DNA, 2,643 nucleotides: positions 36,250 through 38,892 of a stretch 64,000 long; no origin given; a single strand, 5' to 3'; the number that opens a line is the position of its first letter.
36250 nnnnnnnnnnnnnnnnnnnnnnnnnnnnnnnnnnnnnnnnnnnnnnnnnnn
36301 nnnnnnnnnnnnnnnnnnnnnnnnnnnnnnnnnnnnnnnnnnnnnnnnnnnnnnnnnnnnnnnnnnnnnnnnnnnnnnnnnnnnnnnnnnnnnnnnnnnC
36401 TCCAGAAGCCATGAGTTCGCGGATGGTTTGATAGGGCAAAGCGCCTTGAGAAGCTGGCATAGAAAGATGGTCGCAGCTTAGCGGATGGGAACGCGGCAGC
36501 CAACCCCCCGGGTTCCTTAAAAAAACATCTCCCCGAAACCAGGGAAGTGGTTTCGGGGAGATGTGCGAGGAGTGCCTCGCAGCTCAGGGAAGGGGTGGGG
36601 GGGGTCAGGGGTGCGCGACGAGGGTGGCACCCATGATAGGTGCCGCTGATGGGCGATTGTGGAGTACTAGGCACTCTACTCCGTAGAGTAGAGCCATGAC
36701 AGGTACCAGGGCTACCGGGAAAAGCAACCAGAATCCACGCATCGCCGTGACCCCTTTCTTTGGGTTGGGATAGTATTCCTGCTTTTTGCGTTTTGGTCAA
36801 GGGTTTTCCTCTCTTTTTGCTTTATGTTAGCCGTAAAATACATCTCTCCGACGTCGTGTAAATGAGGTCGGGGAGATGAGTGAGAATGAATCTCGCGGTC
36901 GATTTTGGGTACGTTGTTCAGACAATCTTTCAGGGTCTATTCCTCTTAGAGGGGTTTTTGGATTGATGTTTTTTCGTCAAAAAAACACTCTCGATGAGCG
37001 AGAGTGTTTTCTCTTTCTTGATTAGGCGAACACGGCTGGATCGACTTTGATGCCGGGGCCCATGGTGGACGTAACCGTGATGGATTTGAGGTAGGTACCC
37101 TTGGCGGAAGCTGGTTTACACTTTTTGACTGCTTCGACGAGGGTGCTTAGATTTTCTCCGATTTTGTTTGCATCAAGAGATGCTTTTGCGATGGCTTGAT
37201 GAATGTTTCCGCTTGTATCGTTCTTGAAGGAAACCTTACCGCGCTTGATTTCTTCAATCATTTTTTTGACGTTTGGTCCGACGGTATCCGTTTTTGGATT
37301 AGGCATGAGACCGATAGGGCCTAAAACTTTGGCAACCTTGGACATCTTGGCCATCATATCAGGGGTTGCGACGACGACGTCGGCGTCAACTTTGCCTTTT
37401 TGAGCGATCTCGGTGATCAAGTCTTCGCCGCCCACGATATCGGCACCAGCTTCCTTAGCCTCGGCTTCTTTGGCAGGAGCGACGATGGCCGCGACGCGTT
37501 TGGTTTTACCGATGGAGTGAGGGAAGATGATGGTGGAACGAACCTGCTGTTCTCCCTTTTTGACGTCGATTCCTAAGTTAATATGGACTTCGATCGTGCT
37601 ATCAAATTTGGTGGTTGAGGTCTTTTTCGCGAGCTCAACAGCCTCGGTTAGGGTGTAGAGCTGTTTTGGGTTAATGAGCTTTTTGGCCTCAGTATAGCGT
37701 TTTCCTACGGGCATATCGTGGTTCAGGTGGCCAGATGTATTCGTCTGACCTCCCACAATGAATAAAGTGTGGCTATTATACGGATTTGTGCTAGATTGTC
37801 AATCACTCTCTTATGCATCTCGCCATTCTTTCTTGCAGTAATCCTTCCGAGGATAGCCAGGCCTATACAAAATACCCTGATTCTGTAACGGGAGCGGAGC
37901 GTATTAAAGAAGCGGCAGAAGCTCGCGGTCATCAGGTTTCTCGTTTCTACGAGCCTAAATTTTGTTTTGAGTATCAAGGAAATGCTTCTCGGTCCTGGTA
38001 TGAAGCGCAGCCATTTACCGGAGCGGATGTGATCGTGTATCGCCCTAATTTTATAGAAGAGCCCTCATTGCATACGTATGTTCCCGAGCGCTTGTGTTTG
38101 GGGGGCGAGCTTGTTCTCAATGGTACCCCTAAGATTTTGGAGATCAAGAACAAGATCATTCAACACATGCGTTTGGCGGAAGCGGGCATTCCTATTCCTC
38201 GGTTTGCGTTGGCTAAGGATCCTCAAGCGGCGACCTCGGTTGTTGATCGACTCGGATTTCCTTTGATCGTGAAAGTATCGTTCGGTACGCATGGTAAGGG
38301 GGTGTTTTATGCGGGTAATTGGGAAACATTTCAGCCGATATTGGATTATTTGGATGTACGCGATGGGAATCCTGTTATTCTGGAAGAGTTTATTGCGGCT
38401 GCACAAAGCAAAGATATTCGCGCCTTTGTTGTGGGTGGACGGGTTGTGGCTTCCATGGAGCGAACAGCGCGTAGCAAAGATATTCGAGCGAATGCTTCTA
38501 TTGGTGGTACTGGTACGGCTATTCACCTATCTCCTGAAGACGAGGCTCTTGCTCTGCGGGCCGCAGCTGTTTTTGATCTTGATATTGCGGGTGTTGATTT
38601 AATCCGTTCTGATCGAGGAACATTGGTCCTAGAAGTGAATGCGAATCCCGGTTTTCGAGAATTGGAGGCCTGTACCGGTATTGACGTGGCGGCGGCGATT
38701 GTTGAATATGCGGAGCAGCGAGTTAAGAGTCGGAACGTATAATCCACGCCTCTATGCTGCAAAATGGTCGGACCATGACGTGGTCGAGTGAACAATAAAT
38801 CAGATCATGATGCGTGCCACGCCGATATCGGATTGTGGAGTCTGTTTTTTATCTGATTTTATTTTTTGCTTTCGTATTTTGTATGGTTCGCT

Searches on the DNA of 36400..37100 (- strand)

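Call 4: search_rna_families(source=window, start=36400, end=37100, threshold=evalue, max_evalue=10, show_alignments=3)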
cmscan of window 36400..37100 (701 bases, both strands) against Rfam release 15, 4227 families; matches with E-value up to 10: 5.
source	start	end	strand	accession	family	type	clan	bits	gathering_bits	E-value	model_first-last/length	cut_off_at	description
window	36523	36635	-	RF02232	sX13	Gene; sRNA;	-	20.6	50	0.14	1-115/115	no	Xanthomonadaceae sRNA sX13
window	36513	36589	+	RF02600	BASRCI27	Gene; sRNA;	-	19.8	59.8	0.069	1-167/167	no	Brucella sRNA CI27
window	36523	36566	-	RF03214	mir-769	Gene; miRNA;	-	17.9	57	1.2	1-81/81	no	mir-769 microRNA precursor family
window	36841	36878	+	RF04147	MIR6224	Gene; miRNA;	-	15.7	171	2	1-176/176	no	MIR6224 microRNA precursor family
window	36527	36562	+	RF02760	sR035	Gene; sRNA;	-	9.4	233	6.7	167-203/206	no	sR035 sRNA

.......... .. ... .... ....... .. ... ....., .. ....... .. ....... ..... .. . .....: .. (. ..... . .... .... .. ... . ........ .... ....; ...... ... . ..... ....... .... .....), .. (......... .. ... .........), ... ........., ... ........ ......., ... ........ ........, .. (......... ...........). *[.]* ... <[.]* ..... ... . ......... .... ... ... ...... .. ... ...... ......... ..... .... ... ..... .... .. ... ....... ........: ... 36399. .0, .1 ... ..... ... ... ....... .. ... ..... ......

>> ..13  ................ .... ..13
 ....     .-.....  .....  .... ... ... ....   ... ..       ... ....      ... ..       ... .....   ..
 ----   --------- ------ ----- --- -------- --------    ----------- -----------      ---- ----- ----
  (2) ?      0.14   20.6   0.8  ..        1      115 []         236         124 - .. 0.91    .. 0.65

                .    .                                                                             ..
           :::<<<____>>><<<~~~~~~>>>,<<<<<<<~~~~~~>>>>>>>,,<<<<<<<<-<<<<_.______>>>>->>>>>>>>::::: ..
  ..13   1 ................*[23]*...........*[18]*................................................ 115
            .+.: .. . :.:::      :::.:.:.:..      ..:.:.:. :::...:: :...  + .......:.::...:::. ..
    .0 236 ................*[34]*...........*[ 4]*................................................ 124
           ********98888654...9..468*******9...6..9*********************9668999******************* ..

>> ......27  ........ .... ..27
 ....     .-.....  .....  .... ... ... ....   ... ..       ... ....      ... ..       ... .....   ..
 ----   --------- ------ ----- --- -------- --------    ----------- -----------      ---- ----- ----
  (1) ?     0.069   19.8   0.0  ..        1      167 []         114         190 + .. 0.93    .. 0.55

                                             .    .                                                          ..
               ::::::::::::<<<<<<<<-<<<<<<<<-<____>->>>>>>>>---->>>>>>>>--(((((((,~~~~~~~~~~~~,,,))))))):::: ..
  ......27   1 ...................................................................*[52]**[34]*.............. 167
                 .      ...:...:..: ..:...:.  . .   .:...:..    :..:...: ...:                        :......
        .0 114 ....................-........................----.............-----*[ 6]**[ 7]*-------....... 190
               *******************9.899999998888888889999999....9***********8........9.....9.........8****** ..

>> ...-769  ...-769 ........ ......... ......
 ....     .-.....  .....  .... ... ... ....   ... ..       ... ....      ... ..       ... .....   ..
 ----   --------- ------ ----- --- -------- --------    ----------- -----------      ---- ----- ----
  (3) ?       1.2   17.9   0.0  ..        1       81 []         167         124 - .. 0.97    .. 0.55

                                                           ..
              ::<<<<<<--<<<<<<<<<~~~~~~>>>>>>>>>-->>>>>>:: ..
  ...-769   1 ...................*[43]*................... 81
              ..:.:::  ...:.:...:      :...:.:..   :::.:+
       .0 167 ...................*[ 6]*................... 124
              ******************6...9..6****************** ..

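Call 10: search_dna_similar(query=window:36400-37100:-, collection=phages, mode=distant)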
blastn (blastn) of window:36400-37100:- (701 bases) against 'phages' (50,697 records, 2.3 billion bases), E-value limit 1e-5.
No match.

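Call 46: build_rna_model(alignment_id=A4, structure=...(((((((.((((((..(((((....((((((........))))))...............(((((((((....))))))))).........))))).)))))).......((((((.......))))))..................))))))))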
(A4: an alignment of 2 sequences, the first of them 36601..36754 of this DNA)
Model R1 built from alignment A4 (2 sequences, 157 columns); structure: as given.
model positions 157; base pairs 39; branch points 2; effective number of sequences 0.93; information 0.59 bits per position. Calibrated on 0.2 Mb of random sequence (short: E-values are rough).
structure used (alignment columns):
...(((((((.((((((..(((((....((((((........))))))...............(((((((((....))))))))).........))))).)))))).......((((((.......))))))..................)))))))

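Call 47: search_with_rna_model(model_id=R1, sources=[window, L001, L002, L003, L004, L005, L006, L007, L008, L009, L010, L011, L012, L013, L014, L015, L016, L017, L018, L019, L020, L021, L022, L023, L024, L025, L026, L038], max_evalue=10)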
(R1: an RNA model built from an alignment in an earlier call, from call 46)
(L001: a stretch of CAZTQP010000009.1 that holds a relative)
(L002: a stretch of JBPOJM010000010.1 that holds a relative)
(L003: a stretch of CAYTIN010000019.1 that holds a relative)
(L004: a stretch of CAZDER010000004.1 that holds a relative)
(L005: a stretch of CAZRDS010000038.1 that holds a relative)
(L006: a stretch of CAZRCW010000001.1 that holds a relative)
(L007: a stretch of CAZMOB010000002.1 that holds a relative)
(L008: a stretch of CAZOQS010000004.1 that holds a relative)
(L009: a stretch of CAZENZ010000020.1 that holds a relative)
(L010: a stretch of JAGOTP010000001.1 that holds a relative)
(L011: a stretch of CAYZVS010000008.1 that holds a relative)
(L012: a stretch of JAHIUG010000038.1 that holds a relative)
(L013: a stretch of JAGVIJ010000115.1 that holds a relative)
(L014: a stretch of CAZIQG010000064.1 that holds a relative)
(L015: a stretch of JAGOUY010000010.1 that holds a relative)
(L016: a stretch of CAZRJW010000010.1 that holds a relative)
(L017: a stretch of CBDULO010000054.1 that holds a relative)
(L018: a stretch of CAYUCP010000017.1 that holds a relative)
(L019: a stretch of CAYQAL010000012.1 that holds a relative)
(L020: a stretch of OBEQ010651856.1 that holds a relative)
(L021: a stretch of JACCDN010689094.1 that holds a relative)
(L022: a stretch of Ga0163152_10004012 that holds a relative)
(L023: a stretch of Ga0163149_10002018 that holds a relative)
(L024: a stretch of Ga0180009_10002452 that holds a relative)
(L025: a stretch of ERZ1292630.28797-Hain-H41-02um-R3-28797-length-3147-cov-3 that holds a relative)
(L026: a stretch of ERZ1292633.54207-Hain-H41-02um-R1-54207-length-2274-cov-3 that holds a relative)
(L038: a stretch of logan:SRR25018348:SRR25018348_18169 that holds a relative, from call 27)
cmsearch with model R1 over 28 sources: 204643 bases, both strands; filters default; matches with E-value up to 10: 3.
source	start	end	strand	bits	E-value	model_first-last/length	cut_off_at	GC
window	36601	36757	-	197.9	4.4e-44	1-157/157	no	0.6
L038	2558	2714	+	183.7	9.7e-41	1-157/157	no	0.62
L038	2671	2689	-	9.8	5.2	114-132/157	no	0.63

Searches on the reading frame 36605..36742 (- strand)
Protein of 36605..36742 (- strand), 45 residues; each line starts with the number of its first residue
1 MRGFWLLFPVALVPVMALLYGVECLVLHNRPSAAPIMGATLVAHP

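Call 18: find_encoding_contigs(protein=window:36605-36742:-, flank=1500)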
Protein window:36605-36742:- (45 aa): 5 contigs read that carry it; 5 places shown.
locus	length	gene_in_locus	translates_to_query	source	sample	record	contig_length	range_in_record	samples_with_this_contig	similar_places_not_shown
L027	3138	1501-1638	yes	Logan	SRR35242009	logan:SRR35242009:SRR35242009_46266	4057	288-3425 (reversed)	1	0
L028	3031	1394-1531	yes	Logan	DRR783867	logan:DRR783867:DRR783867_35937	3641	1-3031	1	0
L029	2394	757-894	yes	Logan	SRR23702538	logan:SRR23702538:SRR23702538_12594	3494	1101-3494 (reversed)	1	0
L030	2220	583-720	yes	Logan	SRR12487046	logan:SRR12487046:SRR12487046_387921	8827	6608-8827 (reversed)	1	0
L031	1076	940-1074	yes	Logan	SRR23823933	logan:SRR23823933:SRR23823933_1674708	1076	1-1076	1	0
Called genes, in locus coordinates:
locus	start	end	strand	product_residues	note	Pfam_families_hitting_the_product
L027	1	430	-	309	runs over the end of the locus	PF02655:ATP-grasp_3 (weak), PF08443:RimK, PF02222:ATP-grasp, PF02955:GSH-S_ATP, PF07478:Dala_Dala_lig_C (faint)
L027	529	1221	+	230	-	PF00687:Ribosomal_L1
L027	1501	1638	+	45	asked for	-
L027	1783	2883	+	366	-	PF06559:DCD_N, PF22769:DCD, PF22569:DCD_C, PF22769:DCD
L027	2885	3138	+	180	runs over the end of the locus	?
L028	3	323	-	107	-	?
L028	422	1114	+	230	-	PF00687:Ribosomal_L1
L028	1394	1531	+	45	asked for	-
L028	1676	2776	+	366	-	PF06559:DCD_N, PF22769:DCD, PF22569:DCD_C, PF22769:DCD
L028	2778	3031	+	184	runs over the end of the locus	PF13238:AAA_18, PF13207:AAA_17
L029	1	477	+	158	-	?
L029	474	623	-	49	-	-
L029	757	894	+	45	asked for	-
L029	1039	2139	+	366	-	PF06559:DCD_N, PF22769:DCD, PF22569:DCD_C, PF22769:DCD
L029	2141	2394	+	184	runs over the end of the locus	PF13238:AAA_18, PF13207:AAA_17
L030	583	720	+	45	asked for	-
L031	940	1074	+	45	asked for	?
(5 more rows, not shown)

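Call 25: find_homologous_proteins(query=window:36605-36742:-, max_evalue=10)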
Query window:36605-36742:- (45 aa): 2 proteins with E <= 10 among 2 candidates.
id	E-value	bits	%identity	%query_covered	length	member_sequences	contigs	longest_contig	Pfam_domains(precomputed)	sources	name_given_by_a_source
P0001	2.8e-22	94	100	100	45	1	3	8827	-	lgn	-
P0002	1.4e-14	70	80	100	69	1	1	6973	-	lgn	-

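Call 27: find_encoding_contigs(protein=P0002, flank=2500)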
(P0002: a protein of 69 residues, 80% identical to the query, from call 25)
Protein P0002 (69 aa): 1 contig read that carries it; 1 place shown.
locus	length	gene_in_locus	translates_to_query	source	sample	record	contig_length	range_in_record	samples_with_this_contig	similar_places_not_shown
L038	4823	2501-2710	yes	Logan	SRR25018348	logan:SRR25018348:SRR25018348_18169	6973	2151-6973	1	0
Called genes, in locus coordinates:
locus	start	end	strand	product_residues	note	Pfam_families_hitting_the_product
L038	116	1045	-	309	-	PF02655:ATP-grasp_3 (weak), PF08443:RimK, PF02222:ATP-grasp, PF02955:GSH-S_ATP, PF07478:Dala_Dala_lig_C (weak)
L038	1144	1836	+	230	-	PF00687:Ribosomal_L1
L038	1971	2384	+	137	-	-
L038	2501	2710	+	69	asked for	-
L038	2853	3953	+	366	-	PF06559:DCD_N, PF22769:DCD, PF22569:DCD_C, PF22769:DCD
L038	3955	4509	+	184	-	PF13238:AAA_18, PF13207:AAA_17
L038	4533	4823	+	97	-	?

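Call 37: search_protein_families(library=pfam, max_evalue=0.1, proteins=[window:36608-36742:-])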
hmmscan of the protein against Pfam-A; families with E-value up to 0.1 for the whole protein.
seq(45 aa): 0 families

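Call 38: search_protein_families(library=padloc, max_evalue=0.1, proteins=[window:36608-36742:-])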
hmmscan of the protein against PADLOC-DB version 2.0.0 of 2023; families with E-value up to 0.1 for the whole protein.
seq(45 aa): 0 families

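Call 62: search_protein_representatives(protein=window:36605-36742:-)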
Query: 45 residues. Proteins with E-value up to 0.001 (for the whole library): 2; up to 1e-10: 1; up to 1e-30: 0. The best 2 are listed.
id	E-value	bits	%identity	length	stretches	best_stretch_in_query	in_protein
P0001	8.9e-23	93.6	100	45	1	1-45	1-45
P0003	3.2e-06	42.5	58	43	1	1-45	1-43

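Call 64: find_encoding_contigs(protein=P0003, flank=2500)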
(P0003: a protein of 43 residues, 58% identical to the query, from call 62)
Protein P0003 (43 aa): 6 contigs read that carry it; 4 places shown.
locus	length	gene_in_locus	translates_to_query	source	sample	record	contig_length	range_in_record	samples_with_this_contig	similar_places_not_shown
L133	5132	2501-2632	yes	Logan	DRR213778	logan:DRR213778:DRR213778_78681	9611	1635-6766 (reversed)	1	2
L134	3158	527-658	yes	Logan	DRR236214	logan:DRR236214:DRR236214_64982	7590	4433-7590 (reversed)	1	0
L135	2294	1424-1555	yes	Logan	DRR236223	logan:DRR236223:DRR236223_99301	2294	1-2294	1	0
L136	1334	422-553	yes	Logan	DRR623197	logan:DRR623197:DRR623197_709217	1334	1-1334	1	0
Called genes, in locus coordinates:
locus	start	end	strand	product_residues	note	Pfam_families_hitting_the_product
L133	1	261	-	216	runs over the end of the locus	PF02592:Vut_1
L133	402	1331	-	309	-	PF02655:ATP-grasp_3 (weak), PF08443:RimK, PF02222:ATP-grasp, PF02955:GSH-S_ATP, PF07478:Dala_Dala_lig_C (weak)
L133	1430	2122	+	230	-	PF00687:Ribosomal_L1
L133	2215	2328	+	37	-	-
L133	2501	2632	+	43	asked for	-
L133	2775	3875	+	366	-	PF06559:DCD_N, PF22769:DCD, PF22569:DCD_C, PF22769:DCD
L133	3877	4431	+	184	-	PF13238:AAA_18, PF13207:AAA_17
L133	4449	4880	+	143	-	PF00692:dUTPase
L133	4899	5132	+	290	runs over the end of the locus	PF00303:Thymidylat_synt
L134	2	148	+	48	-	?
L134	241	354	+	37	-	-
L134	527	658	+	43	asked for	-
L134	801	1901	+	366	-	PF06559:DCD_N, PF22769:DCD, PF22569:DCD_C, PF22769:DCD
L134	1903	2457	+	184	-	PF13238:AAA_18, PF13207:AAA_17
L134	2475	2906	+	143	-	PF00692:dUTPase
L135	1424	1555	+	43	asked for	-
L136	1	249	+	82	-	?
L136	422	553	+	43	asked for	-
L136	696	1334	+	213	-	?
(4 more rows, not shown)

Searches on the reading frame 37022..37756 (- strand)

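Call 7: search_protein_families(library=pfam, proteins=[window:37022-37756:-])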
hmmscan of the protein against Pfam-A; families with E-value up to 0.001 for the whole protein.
window:37022-37756:- (244 aa): 1 family
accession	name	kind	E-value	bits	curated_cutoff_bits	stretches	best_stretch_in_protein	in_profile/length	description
PF00687.26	Ribosomal_L1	-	4.4e-57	193.3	32.2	1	44-234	2-198/198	Ribosomal protein L1p/L10e family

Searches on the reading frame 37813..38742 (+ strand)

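Call 7: search_protein_families(library=pfam, proteins=[window:37813-38742:+])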
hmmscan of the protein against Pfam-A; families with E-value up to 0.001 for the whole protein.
window:37813-38742:+ (309 aa): 8 families
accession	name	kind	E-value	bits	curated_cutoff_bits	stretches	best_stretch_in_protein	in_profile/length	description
PF08443.16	RimK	-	1.1e-46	159.3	21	1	112-299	2-187/188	RimK-like ATP-grasp domain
PF02955.21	GSH-S_ATP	-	2.8e-12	46.9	23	1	140-276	24-160/175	Prokaryotic glutathione synthetase, ATP-grasp domain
PF02222.28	ATP-grasp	-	7e-08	32.8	27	1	121-195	3-77/179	ATP-grasp domain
PF02655.19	ATP-grasp_3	-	3.3e-06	27.7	23.2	1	112-277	2-155/160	ATP-grasp domain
PF07478.18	Dala_Dala_lig_C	-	3.8e-06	27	24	1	123-284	4-181/204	D-ala D-ala ligase C-terminus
PF02786.22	CPSase_L_D2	-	0.00014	21.9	19.8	0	119-176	7-66/211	Carbamoyl-phosphate synthase L chain, ATP binding domain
PF14397.11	ATPgrasp_ST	-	0.00042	20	31.4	0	246-282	221-259/278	Sugar-transfer associated ATP-grasp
PF01071.24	GARS_A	-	0.00061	20.1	27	1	121-211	10-105/194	Phosphoribosylglycinamide synthetase, ATP-grasp (A) domain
